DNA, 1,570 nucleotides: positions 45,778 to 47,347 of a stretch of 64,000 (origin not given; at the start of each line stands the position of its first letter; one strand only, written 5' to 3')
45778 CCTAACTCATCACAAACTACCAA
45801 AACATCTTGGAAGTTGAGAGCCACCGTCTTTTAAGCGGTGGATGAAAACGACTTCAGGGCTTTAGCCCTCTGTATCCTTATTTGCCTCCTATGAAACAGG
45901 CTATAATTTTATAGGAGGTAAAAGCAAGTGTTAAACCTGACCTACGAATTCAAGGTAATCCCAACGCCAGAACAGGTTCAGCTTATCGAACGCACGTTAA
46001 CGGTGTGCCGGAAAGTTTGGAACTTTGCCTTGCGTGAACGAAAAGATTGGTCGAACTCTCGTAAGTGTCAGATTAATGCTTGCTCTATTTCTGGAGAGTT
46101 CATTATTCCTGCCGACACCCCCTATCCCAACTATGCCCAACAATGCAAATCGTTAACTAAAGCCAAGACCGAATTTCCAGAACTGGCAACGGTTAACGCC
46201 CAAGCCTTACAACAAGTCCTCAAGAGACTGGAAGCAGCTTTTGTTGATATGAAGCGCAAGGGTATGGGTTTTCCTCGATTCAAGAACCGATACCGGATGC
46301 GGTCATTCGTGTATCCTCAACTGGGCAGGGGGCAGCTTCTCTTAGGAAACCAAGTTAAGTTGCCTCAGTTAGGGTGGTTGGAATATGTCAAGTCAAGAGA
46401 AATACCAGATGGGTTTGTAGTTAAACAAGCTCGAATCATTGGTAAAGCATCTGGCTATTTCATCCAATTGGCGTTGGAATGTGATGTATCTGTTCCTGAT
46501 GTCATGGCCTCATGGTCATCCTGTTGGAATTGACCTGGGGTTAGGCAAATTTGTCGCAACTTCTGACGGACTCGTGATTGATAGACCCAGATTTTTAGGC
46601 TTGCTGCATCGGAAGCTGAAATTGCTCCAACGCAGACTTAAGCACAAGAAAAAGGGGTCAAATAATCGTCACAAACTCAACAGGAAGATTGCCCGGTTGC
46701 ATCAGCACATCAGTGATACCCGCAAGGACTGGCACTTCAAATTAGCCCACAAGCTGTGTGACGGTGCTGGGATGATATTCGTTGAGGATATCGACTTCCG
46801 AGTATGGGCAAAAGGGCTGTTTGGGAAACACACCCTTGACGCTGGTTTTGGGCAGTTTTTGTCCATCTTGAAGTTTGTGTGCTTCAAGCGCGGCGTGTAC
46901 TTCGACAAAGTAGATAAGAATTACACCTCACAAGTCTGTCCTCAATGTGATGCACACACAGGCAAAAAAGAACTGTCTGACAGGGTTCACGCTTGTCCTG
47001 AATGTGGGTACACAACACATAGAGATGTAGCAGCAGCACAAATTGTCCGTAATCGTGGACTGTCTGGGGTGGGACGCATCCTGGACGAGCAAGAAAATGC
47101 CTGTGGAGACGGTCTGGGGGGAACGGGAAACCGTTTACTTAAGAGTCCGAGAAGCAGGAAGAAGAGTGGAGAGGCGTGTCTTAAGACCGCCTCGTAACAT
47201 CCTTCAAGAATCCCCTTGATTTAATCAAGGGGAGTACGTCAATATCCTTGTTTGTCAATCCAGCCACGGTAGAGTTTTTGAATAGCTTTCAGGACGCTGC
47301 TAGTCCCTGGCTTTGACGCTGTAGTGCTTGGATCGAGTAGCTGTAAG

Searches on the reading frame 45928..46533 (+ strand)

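Call 76: search_protein_families(library=pfam, proteins=[window:45928-46533:+], max_evalue=0.001)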
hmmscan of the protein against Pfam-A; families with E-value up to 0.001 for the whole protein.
window:45928-46533:+ (201 aa): 1 family
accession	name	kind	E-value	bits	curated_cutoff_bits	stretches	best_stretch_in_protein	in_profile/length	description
PF12323.14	HTH_OrfB_IS605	-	1.3e-13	50.6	21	1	1-46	1-46/47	Helix-turn-helix domain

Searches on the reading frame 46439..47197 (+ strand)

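Call 76: search_protein_families(library=pfam, proteins=[window:46439-47197:+], max_evalue=0.001)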
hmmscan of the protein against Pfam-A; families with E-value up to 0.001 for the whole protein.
window:46439-47197:+ (252 aa): 2 families
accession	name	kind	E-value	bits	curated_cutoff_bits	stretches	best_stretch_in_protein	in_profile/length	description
PF01385.25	OrfB_IS605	-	1.5e-18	67.6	30.5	1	28-120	18-113/120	Probable transposase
PF07282.18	Cas12f1-like_TNB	-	6.1e-18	65.2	26.3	1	137-201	1-58/60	Cas12f1-like, TNB domain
